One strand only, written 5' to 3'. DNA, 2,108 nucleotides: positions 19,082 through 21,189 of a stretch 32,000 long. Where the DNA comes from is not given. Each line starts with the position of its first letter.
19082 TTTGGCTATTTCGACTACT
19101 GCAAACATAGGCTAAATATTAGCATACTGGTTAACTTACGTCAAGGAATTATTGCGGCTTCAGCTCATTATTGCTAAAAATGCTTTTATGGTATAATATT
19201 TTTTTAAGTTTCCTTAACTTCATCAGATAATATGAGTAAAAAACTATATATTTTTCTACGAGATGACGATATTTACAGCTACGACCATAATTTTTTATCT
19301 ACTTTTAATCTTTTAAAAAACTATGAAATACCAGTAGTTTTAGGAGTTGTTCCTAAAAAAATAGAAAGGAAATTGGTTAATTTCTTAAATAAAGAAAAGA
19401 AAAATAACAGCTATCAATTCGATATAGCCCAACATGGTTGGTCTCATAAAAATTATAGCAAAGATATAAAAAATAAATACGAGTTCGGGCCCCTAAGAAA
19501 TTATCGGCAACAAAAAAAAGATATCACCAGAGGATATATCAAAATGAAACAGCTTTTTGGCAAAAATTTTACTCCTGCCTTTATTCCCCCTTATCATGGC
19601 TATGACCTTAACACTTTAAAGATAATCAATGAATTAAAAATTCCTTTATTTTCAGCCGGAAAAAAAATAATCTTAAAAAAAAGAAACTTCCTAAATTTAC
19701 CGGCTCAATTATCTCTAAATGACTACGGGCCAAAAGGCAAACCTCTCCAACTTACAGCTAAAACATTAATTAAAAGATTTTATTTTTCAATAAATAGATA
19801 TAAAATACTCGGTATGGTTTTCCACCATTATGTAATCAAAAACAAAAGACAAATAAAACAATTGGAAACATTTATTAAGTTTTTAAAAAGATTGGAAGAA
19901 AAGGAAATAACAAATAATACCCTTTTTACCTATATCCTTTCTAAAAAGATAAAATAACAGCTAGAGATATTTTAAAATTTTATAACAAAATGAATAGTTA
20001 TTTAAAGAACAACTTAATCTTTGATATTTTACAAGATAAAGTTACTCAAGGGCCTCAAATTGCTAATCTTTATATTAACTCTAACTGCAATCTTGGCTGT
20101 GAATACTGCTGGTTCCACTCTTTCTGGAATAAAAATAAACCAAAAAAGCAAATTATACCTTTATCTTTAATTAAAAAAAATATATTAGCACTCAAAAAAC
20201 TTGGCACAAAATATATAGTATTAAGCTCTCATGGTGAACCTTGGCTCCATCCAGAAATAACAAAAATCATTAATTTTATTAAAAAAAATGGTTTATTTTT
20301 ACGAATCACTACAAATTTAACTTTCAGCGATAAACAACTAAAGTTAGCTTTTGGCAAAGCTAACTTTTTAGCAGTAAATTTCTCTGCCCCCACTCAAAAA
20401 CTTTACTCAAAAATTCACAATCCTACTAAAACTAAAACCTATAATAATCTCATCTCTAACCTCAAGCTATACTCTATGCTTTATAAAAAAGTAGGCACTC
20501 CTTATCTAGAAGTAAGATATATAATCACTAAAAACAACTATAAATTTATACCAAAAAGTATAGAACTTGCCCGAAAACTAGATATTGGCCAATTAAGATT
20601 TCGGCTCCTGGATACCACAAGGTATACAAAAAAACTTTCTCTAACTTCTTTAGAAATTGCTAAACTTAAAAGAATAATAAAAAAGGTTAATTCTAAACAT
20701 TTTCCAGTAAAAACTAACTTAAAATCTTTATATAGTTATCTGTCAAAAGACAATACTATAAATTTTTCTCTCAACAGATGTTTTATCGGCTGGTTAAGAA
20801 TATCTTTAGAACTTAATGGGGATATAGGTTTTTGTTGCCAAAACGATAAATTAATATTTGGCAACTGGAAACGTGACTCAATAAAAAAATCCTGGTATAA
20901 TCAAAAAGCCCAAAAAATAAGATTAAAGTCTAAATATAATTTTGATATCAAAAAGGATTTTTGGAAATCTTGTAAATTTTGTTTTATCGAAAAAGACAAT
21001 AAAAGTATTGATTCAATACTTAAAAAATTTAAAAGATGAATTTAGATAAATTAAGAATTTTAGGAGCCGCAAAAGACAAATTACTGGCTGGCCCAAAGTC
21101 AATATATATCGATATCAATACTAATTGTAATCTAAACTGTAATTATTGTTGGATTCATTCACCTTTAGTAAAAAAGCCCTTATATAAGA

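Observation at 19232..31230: Convergent 13-gene island: four radical-SAM enzymes, a private KS/ACP/KS-like set and amino-sugar tailoring enzymes, matching no pathway I can name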

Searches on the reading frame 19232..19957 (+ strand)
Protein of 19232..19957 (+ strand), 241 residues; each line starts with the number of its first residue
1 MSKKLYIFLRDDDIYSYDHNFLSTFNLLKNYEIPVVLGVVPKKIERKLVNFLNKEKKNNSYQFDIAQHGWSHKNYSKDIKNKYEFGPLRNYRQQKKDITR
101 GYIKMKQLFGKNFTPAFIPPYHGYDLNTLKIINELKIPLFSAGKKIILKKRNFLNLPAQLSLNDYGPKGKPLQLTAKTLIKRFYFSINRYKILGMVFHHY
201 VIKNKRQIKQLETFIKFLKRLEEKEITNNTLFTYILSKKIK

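Call 5: search_protein_families(library=pfam, proteins=[window:19232-19957:+], max_evalue=0.01)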
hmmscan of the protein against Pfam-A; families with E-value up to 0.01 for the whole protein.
window:19232-19957:+ (241 aa): 2 families
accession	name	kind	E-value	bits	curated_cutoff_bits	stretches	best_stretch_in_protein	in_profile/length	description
PF10096.14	DUF2334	-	3.7e-12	46.7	26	1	9-211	4-196/203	Uncharacterized protein conserved in bacteria (DUF2334)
PF01522.26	Polysacc_deac_1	-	9.6e-09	35.7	23.1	1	12-137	14-121/124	Polysaccharide deacetylase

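Call 7: search_protein_families(library=ncbifam, proteins=[window:19232-19957:+], max_evalue=0.01)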
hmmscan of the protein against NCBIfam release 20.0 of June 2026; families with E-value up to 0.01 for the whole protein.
window:19232-19957:+ (241 aa): 0 families

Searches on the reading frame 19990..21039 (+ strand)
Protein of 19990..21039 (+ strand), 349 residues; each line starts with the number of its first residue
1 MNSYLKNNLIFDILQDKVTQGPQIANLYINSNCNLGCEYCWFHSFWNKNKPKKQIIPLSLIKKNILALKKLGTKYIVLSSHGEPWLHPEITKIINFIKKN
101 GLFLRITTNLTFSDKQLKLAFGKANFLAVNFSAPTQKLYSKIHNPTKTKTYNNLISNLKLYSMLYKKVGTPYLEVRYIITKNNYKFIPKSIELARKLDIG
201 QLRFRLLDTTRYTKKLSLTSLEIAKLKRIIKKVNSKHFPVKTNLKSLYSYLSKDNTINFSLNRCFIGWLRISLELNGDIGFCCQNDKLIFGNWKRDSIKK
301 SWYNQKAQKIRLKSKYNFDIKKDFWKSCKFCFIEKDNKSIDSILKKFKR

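Call 5: search_protein_families(library=pfam, proteins=[window:19990-21039:+], max_evalue=0.01)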
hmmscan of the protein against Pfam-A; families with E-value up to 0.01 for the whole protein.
window:19990-21039:+ (349 aa): 2 families
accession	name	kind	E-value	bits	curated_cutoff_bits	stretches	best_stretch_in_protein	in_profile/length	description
PF04055.27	Radical_SAM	-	1e-14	55.5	29.5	1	30-164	4-139/166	Radical SAM superfamily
PF13186.11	SPASM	-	4.5e-07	30.5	21.5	1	264-331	1-66/67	Iron-sulfur cluster-binding domain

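Call 7: search_protein_families(library=ncbifam, proteins=[window:19990-21039:+], max_evalue=0.01)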
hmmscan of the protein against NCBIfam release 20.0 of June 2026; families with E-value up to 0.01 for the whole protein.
window:19990-21039:+ (349 aa): 37 families (the best 25 are shown)
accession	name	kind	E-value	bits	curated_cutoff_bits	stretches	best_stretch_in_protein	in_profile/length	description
TIGR04317.1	W_rSAM_matur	equivalog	3.5e-21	75.7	380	1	28-245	7-226/349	tungsten cofactor oxidoreductase radical SAM maturase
TIGR04251.1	SCM_rSAM_ScmF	equivalog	5.3e-16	58.9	400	1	27-235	8-212/353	SynChlorMet cassette radical SAM/SPASM protein ScmF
TIGR04303.1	GeoRSP_rSAM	equivalog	3.8e-10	39.9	400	1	22-307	4-280/325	GeoRSP system radical SAM/SPASM protein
TIGR04055.1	rSAM_NirJ2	equivalog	5.8e-10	39.2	500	1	31-310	8-281/326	putative heme d1 biosynthesis radical SAM protein NirJ2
TIGR02666.1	moaA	equivalog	2.6e-09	36.5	284.05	1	29-237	16-220/336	GTP 3',8-cyclase MoaA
TIGR02668.1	moaA_archaeal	equivalog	3.1e-09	36.2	325.25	1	27-243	14-223/303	GTP 3',8-cyclase MoaA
NF033640.1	N_Twi_rSAM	subfamily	7.6e-09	35.1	170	2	262-338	3-76/398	twitch domain-containing radical SAM protein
NF038283.1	viperin_w_prok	equivalog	1e-08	34.7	180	1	24-150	3-133/281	viperin family antiviral radical SAM protein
TIGR04054.1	rSAM_NirJ1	equivalog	5.9e-08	31.7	650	1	20-206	34-209/387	putative heme d1 biosynthesis radical SAM protein NirJ1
NF001199.0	PRK00164.2-1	equivalog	6e-08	32.2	231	1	27-212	16-193/308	GTP 3',8-cyclase MoaA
TIGR04546.1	rSAM_ahbC_deAc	equivalog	2e-07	30.2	650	1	27-228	43-234/390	12,18-didecarboxysiroheme deacetylase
TIGR04051.1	rSAM_NirJ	equivalog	2.1e-07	30.2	515.45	1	31-204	10-173/354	heme d1 biosynthesis radical SAM protein NirJ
NF047865.1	rSAM_PapB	equivalog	3.9e-07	29.6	340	1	27-295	7-281/330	PapB family radical SAM/SPASM ranthipeptide maturase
NF049973.1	radical_Rv1681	equivalog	8.2e-07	28.3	380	1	26-100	75-145/326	Rv1681 family radical SAM protein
NF045646.2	rSAM_Se_TrsS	equivalog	1.1e-06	27.5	490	1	26-109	89-169/441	radical SAM (seleno)protein TrsS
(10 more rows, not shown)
